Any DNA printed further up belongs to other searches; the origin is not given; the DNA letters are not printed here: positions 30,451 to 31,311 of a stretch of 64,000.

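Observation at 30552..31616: Overlapping NTase-like + coiled-coil XRE-HTH gene pair: candidate uncharacterised toxin-antitoxin / defence module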

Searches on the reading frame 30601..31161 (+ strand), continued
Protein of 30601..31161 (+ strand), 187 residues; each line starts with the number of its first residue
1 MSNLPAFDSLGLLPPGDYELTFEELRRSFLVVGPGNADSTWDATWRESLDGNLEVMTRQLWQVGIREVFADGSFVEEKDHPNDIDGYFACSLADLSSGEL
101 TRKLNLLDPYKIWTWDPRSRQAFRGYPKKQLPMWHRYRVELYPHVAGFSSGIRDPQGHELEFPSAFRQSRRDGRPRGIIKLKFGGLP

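Call 26: get_annotated_region(hit=H8, flank=3000)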
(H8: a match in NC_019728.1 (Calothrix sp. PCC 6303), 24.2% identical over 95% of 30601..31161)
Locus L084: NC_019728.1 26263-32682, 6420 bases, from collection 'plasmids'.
description: Calothrix sp. PCC 6303 plasmid pCAL6303.02, complete sequence
organism: Calothrix sp. PCC 6303 (NCBI taxid 1170562)
taxonomy: Bacteria; Cyanobacteriota; Cyanophyceae; Nostocales; Calotrichaceae; Calothrix; Calothrix sp. PCC 6303
host: -; source: -; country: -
typing (MOB-suite, as given by PLSDB): mobilizable; replicon rep_cluster_1680; relaxase MOBP
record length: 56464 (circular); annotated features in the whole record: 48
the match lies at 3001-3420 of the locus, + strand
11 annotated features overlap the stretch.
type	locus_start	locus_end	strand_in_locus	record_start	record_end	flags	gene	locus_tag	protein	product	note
CDS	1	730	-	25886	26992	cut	-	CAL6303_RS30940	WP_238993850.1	site-specific integrase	GO:0015074 - DNA integration [Evidence IEA]; GO:0006310 - DNA recombination [Evidence IEA]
CDS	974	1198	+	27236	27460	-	-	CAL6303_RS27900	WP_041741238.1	hypothetical protein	-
CDS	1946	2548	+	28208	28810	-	-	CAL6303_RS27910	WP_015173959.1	hypothetical protein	-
CDS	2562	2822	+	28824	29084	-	-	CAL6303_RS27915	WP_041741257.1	hypothetical protein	-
CDS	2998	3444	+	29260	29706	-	-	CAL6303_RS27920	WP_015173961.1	hypothetical protein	-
CDS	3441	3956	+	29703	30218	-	-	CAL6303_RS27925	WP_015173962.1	helix-turn-helix transcriptional regulator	-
CDS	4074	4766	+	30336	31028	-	-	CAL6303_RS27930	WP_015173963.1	hypothetical protein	-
CDS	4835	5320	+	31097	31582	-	-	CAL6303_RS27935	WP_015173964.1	hypothetical protein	-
CDS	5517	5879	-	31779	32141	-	-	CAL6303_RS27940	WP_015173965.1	hypothetical protein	-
CDS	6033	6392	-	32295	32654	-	-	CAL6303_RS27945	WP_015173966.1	hypothetical protein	-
CDS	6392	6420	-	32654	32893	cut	-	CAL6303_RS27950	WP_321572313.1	DUF5674 family protein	-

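Call 27: search_protein_families(library=pfam, proteins=[L081:2992-3426:+, L081:3426-4865:+, L081:4879-5478:+, L082:3435-4898:+, L084:3441-3953:+, L084:2998-3441:+, L083:3927-4361:+], max_evalue=0.01)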
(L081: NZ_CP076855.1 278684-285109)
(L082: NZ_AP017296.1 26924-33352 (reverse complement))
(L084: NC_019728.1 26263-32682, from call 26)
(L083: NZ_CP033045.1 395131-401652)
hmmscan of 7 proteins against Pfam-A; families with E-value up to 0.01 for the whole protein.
L081:2992-3426:+ (145 aa): 1 family
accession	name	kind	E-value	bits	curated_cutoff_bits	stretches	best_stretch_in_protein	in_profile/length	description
PF22014.2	DUF6932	-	4.3e-32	111.9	27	1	4-139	2-141/142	Family of unknown function (DUF6932)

L081:3426-4865:+ (480 aa): 6 families
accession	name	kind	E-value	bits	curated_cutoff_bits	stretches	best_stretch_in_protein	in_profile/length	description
PF01381.28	HTH_3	-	6.6e-11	42.5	23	1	83-134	2-52/55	Helix-turn-helix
PF13413.12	HTH_25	-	1e-05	25.7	24.6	1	82-117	2-37/62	Helix-turn-helix domain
PF06114.19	Peptidase_M78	-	1.2e-05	25.5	22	1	311-423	21-120/123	IrrE N-terminal-like domain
PF13560.12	HTH_31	-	1.6e-05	25.5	27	1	85-132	9-56/64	Helix-turn-helix domain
PF13443.12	HTH_26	-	0.00014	22.5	22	1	86-134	6-54/63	Cro/C1-type HTH DNA-binding domain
PF13744.12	HTH_37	-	0.00014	22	27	1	82-134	23-75/80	Helix-turn-helix domain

L081:4879-5478:+ (200 aa): 1 family
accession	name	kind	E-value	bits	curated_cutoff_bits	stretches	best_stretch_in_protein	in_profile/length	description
PF13811.11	DUF4186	-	3.5e-32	111.1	25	1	63-172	2-108/109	Domain of unknown function (DUF4186)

L082:3435-4898:+ (488 aa): 9 families
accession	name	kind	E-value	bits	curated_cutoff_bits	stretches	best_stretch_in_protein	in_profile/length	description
PF01381.28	HTH_3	-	2.4e-10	40.7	23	1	85-138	2-54/55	Helix-turn-helix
PF06114.19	Peptidase_M78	-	1.5e-07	31.7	22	1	316-389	26-92/123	IrrE N-terminal-like domain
PF13443.12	HTH_26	-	4.5e-05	24.1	22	1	87-137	5-55/63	Cro/C1-type HTH DNA-binding domain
PF13560.12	HTH_31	-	8.3e-05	23.3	27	1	88-133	10-55/64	Helix-turn-helix domain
PF13413.12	HTH_25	-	0.00013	22.2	24.6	1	84-118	2-36/62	Helix-turn-helix domain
PF13744.12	HTH_37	-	0.00032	20.9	27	1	82-136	21-75/80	Helix-turn-helix domain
PF11268.13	DUF3071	-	0.0017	18.9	26.9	1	66-113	42-89/168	Protein of unknown function (DUF3071)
PF12844.13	HTH_19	-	0.0063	16.8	30.2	0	86-134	6-53/64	Helix-turn-helix domain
PF13384.12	HTH_23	-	0.0066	16.7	24.6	0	87-112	12-37/50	Homeodomain-like domain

L084:3441-3953:+ (171 aa): 1 family
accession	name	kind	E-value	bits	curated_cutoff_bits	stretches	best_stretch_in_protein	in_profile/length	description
PF01381.28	HTH_3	-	6.1e-05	23.4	23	1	87-139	2-53/55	Helix-turn-helix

L084:2998-3441:+ (148 aa): 1 family
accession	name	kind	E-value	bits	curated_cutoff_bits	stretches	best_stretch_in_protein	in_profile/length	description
PF22014.2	DUF6932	-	4.1e-41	141.2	27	1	3-142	1-142/142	Family of unknown function (DUF6932)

L083:3927-4361:+ (145 aa): 11 families
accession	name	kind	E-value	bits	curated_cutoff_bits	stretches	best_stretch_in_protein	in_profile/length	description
PF01381.28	HTH_3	-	5e-10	39.7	23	1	83-135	3-53/55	Helix-turn-helix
PF13560.12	HTH_31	-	4.9e-06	27.2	27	1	78-130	3-55/64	Helix-turn-helix domain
PF13443.12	HTH_26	-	1.5e-05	25.6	22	1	88-131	9-52/63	Cro/C1-type HTH DNA-binding domain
PF04545.22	Sigma70_r4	-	3e-05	23.9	24.1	1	79-111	10-42/50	Sigma-70, region 4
PF13744.12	HTH_37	-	0.00014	22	27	1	79-131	21-73/80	Helix-turn-helix domain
PF13384.12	HTH_23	-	0.00021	21.4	24.6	1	81-108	9-36/50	Homeodomain-like domain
PF08281.18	Sigma70_r4_2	-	0.00065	19.7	25.7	0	82-106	19-43/54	Sigma-70, region 4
PF16509.11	KORA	-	0.0012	19.4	26.7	0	87-139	28-75/84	TrfB plasmid transcriptional repressor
PF13412.12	HTH_24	-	0.0033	17.4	21.9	1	89-108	17-36/48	Winged helix-turn-helix DNA-binding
PF06971.19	Put_DNA-bind_N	-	0.007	16.9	27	0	91-109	29-47/49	Putative DNA-binding protein N-terminus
PF12844.13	HTH_19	-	0.0083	16.5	30.2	0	79-121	2-43/64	Helix-turn-helix domain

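Call 28: predict_structure(alignment_id=A1)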
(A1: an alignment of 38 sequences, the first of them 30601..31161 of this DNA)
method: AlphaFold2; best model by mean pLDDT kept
length: 187 residues; sequences in the alignment: 38
mean_pLDDT: 76.4   pTM: 0.76
mean pLDDT of the five models: 76.4, 74.1, 70.0, 69.2, 62.0
residues with pLDDT >= 90: 28; 70-90: 106; 50-70: 36; < 50: 17
segments of 3 or more residues with pLDDT < 50: 119-135
pLDDT, mean of each block of 10 residues (from residue 1): 78 90 88 65 83 90 91 68 79 83 80 55 44 58 74 80 80 87 78
secondary structure, 60 per line:
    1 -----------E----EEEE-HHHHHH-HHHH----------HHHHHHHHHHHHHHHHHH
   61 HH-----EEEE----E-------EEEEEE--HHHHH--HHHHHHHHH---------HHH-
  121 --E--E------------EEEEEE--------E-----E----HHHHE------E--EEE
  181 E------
elements in order: E17-20 H22-27 H29-32 H43-62 E68-71 E84-89 H92-96 H99-107 E139-144 H164-167 E178-181

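Call 30: search_protein_representatives(protein=window:30601-31161:+)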
Query: 187 residues. Proteins with E-value up to 0.001 (for the whole library): 634; up to 1e-10: 391; up to 1e-30: 130. The best 150 are listed.
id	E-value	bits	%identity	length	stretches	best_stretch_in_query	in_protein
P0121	3.3e-70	252.1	62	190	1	3-182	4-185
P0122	3.2e-66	239.1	59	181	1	3-181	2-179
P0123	2.3e-63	229.8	78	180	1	61-185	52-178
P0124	2.8e-61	223.0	92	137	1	82-184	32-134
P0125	7.8e-56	205.2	54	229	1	4-185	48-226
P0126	5.3e-54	199.2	54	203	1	6-182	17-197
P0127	6.4e-51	189.2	71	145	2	3-84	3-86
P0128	2.6e-50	187.2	53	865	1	4-170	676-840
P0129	3.2e-50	186.9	66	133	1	12-133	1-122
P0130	6.7e-50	185.8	57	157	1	30-181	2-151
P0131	8.3e-50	185.5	69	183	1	53-164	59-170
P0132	1.2e-49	185.0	50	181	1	6-182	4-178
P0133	3.4e-49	183.5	52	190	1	4-182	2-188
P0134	3.4e-49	183.5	57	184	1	4-181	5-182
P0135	3.7e-49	183.4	49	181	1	3-182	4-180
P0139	3.3e-47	177.1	57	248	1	39-182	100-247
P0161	9.7e-42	159.2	47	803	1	3-184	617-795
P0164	1.5e-40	155.3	45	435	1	5-181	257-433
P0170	5.5e-40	153.5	55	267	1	4-128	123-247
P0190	1.7e-37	145.3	53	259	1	3-145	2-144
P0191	2.6e-37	144.7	46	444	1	6-181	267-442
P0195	4.1e-37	144.1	47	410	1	4-182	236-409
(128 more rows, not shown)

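Call 31: search_protein_families(library=pfam, proteins=[P0128, P0161, P0164, P0191, P0195, P0170, P0139, P0190], max_evalue=0.001)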
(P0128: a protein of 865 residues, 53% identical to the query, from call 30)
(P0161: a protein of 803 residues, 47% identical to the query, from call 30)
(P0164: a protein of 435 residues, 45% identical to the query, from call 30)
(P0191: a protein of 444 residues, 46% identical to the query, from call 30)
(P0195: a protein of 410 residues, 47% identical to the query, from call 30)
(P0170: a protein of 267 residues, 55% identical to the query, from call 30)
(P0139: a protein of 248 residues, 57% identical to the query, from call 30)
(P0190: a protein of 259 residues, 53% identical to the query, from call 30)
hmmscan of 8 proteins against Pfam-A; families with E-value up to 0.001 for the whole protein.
P0128 (865 aa): 12 families
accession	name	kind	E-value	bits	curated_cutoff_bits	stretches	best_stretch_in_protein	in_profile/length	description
PF00535.33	Glycos_transf_2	-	1.6e-50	171.7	23.3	2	13-127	1-114/168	Glycosyl transferase family 2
PF22014.2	DUF6932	-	2.5e-24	86.8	27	1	677-840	1-130/142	Family of unknown function (DUF6932)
PF13641.12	Glyco_tranf_2_3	-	1.2e-22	81.5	27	1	12-226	3-214/230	Glycosyltransferase like family 2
PF07719.23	TPR_2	-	1.8e-10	40.5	27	0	479-507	2-30/34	Tetratricopeptide repeat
PF10111.15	Glyco_tranf_2_2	-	2.2e-08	34.4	27.3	0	39-200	29-194/276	Glycosyltransferase like family 2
PF13428.12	TPR_14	-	1.9e-06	28.5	23.5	0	601-637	6-42/44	Tetratricopeptide repeat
PF00515.34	TPR_1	-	1.6e-05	24.9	27.8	0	480-507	3-30/34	Tetratricopeptide repeat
PF13704.12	Glyco_tranf_2_4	-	1.7e-05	25.7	27.5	0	29-101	7-81/98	Glycosyl transferase family 2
PF13506.12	Glyco_transf_21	-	3.3e-05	23.8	21.7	1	82-227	21-158/174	Glycosyl transferase family 21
PF13174.12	TPR_6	-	7.7e-05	23.5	26.3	0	480-503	2-25/33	Tetratricopeptide repeat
PF13374.12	TPR_10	-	0.0004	20.7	27.5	0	601-624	7-30/42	Tetratricopeptide repeat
PF13712.12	Glyco_tranf_2_5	-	0.00041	20.6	27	1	57-215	19-179/210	Glycosyltransferase like family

P0161 (803 aa): 19 families
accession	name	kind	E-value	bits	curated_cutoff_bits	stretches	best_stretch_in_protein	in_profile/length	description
PF00535.33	Glycos_transf_2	-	2.8e-23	83.1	23.3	1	242-349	2-114/168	Glycosyl transferase family 2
PF22014.2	DUF6932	-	1e-20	75.1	27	1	619-792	1-141/142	Family of unknown function (DUF6932)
PF07719.23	TPR_2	-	2.9e-17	61.7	27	0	438-465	2-29/34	Tetratricopeptide repeat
PF00515.34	TPR_1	-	1.4e-13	50.4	27.8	0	509-540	1-32/34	Tetratricopeptide repeat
PF13424.12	TPR_12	-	6.2e-12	46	30.1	1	442-497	8-67/77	Tetratricopeptide repeat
PF13371.12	TPR_9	-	1.6e-09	38.1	35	0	557-597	32-72/73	Tetratricopeptide repeat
PF13428.12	TPR_14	-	9e-09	35.6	23.5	0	560-592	7-39/44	Tetratricopeptide repeat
PF13374.12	TPR_10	-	5.3e-08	33.1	27.5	0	556-584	4-32/42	Tetratricopeptide repeat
PF13176.12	TPR_7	-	2e-07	31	27.9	0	441-465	3-27/36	Tetratricopeptide repeat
PF13431.12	TPR_17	-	3.2e-07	30.5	24.4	0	431-456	7-32/34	Tetratricopeptide repeat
PF13181.12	TPR_8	-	2.1e-06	27.9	25.7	0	509-540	1-32/34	Tetratricopeptide repeat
PF21545.3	T7SS_EccA1_N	-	2.9e-06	27.2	27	1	400-540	96-236/272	T7SS, ESX-1 secretion system protein EccA1, N-terminal domain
PF14559.12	TPR_19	-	2.6e-05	24.9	25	1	448-510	2-60/68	Tetratricopeptide repeat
PF13174.12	TPR_6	-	7.2e-05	23.6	26.3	0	511-536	2-27/33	Tetratricopeptide repeat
PF13414.12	TPR_11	-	0.00012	22.2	26.8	0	566-590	6-30/42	TPR repeat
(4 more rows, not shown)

P0164 (435 aa): 2 families
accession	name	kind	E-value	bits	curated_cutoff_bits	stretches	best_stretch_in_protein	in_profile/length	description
PF22014.2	DUF6932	-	1.1e-22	81.4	27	1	257-433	1-141/142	Family of unknown function (DUF6932)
PF00535.33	Glycos_transf_2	-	4.6e-07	30.4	23.3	1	8-178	1-164/168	Glycosyl transferase family 2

P0191 (444 aa): 1 family
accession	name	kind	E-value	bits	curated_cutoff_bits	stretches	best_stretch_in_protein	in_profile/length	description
PF22014.2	DUF6932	-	7.4e-21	75.5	27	1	267-442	2-141/142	Family of unknown function (DUF6932)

P0195 (410 aa): 1 family
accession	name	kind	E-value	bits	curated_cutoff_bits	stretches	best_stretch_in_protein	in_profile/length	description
PF22014.2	DUF6932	-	1.4e-21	77.8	27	1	237-408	1-141/142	Family of unknown function (DUF6932)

P0170 (267 aa): 1 family
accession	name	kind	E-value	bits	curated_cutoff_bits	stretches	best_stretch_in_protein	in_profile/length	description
PF22014.2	DUF6932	-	2.8e-22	80.1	27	1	124-214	1-81/142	Family of unknown function (DUF6932)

P0139 (248 aa): 1 family
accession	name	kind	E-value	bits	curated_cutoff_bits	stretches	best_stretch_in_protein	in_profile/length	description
PF22014.2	DUF6932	-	1.3e-20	74.7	27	1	106-247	30-142/142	Family of unknown function (DUF6932)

P0190 (259 aa): 2 families
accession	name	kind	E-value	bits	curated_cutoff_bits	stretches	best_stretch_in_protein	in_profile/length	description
PF22014.2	DUF6932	-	3.7e-22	79.7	27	1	4-148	1-116/142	Family of unknown function (DUF6932)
PF13560.12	HTH_31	-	0.00013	22.6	27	1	171-224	1-54/64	Helix-turn-helix domain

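Call 32: fold_search(model_id=the predicted structure, library=pdb)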
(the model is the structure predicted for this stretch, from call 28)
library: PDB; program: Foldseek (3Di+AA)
matches with E <= 10: 473; with E <= 0.001: 0
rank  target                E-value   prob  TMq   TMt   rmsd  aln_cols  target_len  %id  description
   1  3ova_A                3.8e-02  0.41  0.28  0.15   9.3       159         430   12  How the CCA-adding Enzyme Selects Adenine over Cytosine in Position 76 of tRNA (released 2010-12-01)
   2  6e0n                  4.1e-02  0.60  0.30  0.22   7.1       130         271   15  Structure of Elizabethkingia meningoseptica CdnE cyclic dinucleotide synthase with GTP and Apcpp (released 2019-02-20)
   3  6e0o_A                5.3e-02  0.57  0.30  0.22   7.0       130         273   15  Structure of Elizabethkingia meningoseptica CdnE cyclic dinucleotide synthase with pppA[3'-5']pA (released 2019-02-20)
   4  3ovb_A                6.4e-02  0.35  0.29  0.15  10.6       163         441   13  How the CCA-adding Enzyme Selects Adenine over Cytosine in Position 76 of tRNA (released 2010-12-01)
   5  7q74_B                1.1e-01  0.18  0.26  0.12  14.3       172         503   14  Structure of Pla1 apo, with a C-terminal deletion (released 2022-12-07)
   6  6fzb_B                1.2e-01  0.54  0.28  0.21   4.9       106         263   19  AadA in complex with ATP, magnesium and streptomycin (released 2018-06-13)
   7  2rff                  1.3e-01  0.41  0.30  0.45   9.2       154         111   15  Crystal structure of a putative nucleotidyltransferase (NP_343093.1) from Sulfolobus solfataricus at 1.40 A resolution (released 2007-10-16)
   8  5lpa_A                1.6e-01  0.51  0.28  0.21   4.8       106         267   19  AadA E87Q in complex with ATP, calcium and dihydrostreptomycin (released 2018-01-17)
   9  6xz0                  1.6e-01  0.23  0.24  0.19   6.2       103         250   16  Crystal structure of spectinomycin adenyltransferase AAD(9) from Enterococcus faecialis with spectinomycin (released 2020-04-15)
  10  2zh7_A                1.6e-01  0.23  0.28  0.14   9.6       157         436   12  Complex structure of AFCCA with tRNAminiDG (released 2008-08-05)
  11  5luh_A                1.7e-01  0.51  0.28  0.21   4.8       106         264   19  AadA E87Q in complex with ATP, calcium and streptomycin (released 2018-01-17)
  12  5luh_B                1.9e-01  0.47  0.28  0.21   4.7       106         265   19  AadA E87Q in complex with ATP, calcium and streptomycin (released 2018-01-17)
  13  5g4a_A                2.3e-01  0.47  0.28  0.21   8.1       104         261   20  AadA in complex with ATP and magnesium (released 2017-11-29)
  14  7aoi_XJ               2.4e-01  0.63  0.32  0.38   5.4        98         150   10  Trypanosoma brucei mitochondrial ribosome large subunit assembly intermediate (released 2020-12-02)
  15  6ywo_C                2.4e-01  0.47  0.32  0.19   6.0       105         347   11  CutA in complex with A3 RNA (released 2020-08-05)
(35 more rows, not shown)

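Call 33: search_protein_families(library=padloc, proteins=[L081:2992-3426:+, L081:3426-4865:+, L082:2998-3435:+, L082:3435-4898:+, L084:2998-3441:+, L084:3441-3953:+, L081:4879-5478:+], max_evalue=0.01)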
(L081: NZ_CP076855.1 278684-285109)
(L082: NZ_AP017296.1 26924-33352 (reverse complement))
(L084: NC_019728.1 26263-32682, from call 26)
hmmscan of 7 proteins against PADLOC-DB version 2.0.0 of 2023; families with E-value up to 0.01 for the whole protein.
L081:2992-3426:+ (145 aa): 1 family
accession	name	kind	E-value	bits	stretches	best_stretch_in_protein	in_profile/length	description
PDLC04744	PDC-M63A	-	3.7e-11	41.2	1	12-141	10-149/152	-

L081:3426-4865:+ (480 aa): 10 families
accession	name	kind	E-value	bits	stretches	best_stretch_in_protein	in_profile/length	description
PDLC03945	RmrA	-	2.4e-08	31.5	1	81-132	6-56/394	-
PDLC03944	RmrA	-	3.1e-05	21.2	1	81-129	10-57/384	-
PDLC03954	RmrA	-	5.9e-05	20.1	1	80-133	13-65/380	-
PDLC03947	RmrA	-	8.1e-05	19.6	1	79-121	13-57/383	-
PDLC03952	RmrA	-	8.5e-05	19.5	1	82-130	27-74/395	-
PDLC02926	HTH_VI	-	0.0003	19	1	82-134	6-57/92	-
PDLC03949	RmrA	-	0.00035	17.6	1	82-133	7-57/363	-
PDLC04142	capH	-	0.0021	17.1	1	78-134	7-62/103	capH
PDLC03982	PD-Lambda-2_B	-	0.0041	14.5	0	306-403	264-358/402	-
PDLC03948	RmrA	-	0.0045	13.9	0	79-130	10-60/397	-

L082:2998-3435:+ (146 aa): 2 families
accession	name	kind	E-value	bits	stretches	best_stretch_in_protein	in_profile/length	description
PDLC04744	PDC-M63A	-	1.8e-16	58.5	1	21-141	24-149/152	-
PDLC04745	PDC-M63A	-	0.0079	14.7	1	53-138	33-122/133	-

L082:3435-4898:+ (488 aa): 17 families
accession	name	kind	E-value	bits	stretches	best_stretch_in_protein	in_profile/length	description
PDLC03945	RmrA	-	1.7e-11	41.9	2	313-385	187-252/394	-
PDLC03952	RmrA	-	6.3e-11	39.7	2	81-132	24-74/395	-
PDLC03949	RmrA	-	3.6e-10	37.2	2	84-135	7-57/363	-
PDLC03947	RmrA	-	4.9e-09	33.5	2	80-118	12-50/383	-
PDLC03954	RmrA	-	1e-08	32.5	2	84-144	15-72/380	-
PDLC03944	RmrA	-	1.4e-08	32.2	2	84-134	11-60/384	-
PDLC03956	RmrA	-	1.1e-06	26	1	82-164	11-91/399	-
PDLC03955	RmrA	-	2.3e-05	21.8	0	80-135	21-75/371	-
PDLC02926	HTH_VI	-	5.9e-05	21.3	1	83-137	5-58/92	-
PDLC03946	RmrA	-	8.9e-05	19.4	1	289-381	145-225/357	-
PDLC04141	capP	-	9.8e-05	20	1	305-384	39-113/242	capP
PDLC03982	PD-Lambda-2_B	-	9.9e-05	19.8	1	310-408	265-360/402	-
PDLC03948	RmrA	-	0.00026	18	0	314-384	187-251/397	-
PDLC03951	RmrA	-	0.00073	16.6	0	83-135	12-63/400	-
PDLC04142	capH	-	0.00089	18.3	1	83-160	10-84/103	capH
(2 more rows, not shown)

L084:2998-3441:+ (148 aa): 2 families
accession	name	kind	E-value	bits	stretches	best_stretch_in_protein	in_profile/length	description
PDLC04744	PDC-M63A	-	5e-13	47.3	1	23-143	26-149/152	-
PDLC04745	PDC-M63A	-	0.003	16.1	1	27-87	6-67/133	-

L084:3441-3953:+ (171 aa): 3 families
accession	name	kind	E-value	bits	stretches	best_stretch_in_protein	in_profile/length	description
PDLC03952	RmrA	-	0.0056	13.6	1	82-120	23-61/395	-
PDLC04142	capH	-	0.0062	15.6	0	80-136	5-60/103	capH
PDLC03949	RmrA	-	0.009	12.9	0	86-135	7-55/363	-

L081:4879-5478:+ (200 aa): 0 families

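Call 37: find_encoding_contigs(protein=window:30601-31161:+, flank=8000, max_places=5)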
Protein window:30601-31161:+ (187 aa): 1 contig read that carries it; 1 place shown.
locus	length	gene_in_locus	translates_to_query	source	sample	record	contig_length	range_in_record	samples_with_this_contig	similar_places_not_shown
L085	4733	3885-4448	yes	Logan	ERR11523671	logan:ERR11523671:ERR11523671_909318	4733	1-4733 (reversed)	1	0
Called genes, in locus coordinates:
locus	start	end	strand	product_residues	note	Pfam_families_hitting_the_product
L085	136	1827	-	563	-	PF03435:Sacchrp_dh_NADP, PF13761:DUF4166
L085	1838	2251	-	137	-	PF04134:DCC1-like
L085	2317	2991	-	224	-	PF13489:Methyltransf_23 (weak), PF08241:Methyltransf_11 (faint), PF08242:Methyltransf_12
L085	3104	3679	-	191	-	PF08222:HTH_CodY (faint), PF12802:MarR_2 (weak), PF08279:HTH_11 (weak)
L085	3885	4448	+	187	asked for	PF22014:DUF6932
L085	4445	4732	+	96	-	?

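Call 38: find_encoding_contigs(protein=P0051, flank=6000, max_places=3)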
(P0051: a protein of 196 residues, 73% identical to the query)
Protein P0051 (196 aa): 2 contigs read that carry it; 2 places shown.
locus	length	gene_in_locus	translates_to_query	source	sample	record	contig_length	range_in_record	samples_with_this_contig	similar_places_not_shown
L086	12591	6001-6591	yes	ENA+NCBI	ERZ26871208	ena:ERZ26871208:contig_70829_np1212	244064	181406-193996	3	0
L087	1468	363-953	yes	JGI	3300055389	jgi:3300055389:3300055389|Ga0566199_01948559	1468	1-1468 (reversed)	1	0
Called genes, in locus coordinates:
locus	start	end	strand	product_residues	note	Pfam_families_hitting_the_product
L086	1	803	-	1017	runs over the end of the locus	PF20464:MmeI_N, PF20465:MmeI_hel, PF20473:MmeI_Mtase, PF07669:Eco57I (faint), PF20466:MmeI_TRD (weak)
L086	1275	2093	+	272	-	PF00027:cNMP_binding, PF10137:CAP12-PCTIR_TIR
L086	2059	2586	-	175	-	PF01398:JAB (weak), PF14464:Prok-JAB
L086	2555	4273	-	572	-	PF00899:ThiF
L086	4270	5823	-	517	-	PF00211:Guanylate_cyc (faint)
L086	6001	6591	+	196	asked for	PF22014:DUF6932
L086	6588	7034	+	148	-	PF13560:HTH_31 (weak), PF01381:HTH_3, PF13443:HTH_26 (weak)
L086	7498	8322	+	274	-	-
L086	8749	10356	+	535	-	PF07719:TPR_2 (faint), PF00515:TPR_1 (weak)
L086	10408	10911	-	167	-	PF00589:Phage_integrase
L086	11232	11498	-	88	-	PF11848:DUF3368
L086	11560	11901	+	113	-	-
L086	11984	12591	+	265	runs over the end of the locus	-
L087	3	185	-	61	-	?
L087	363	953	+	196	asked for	PF22014:DUF6932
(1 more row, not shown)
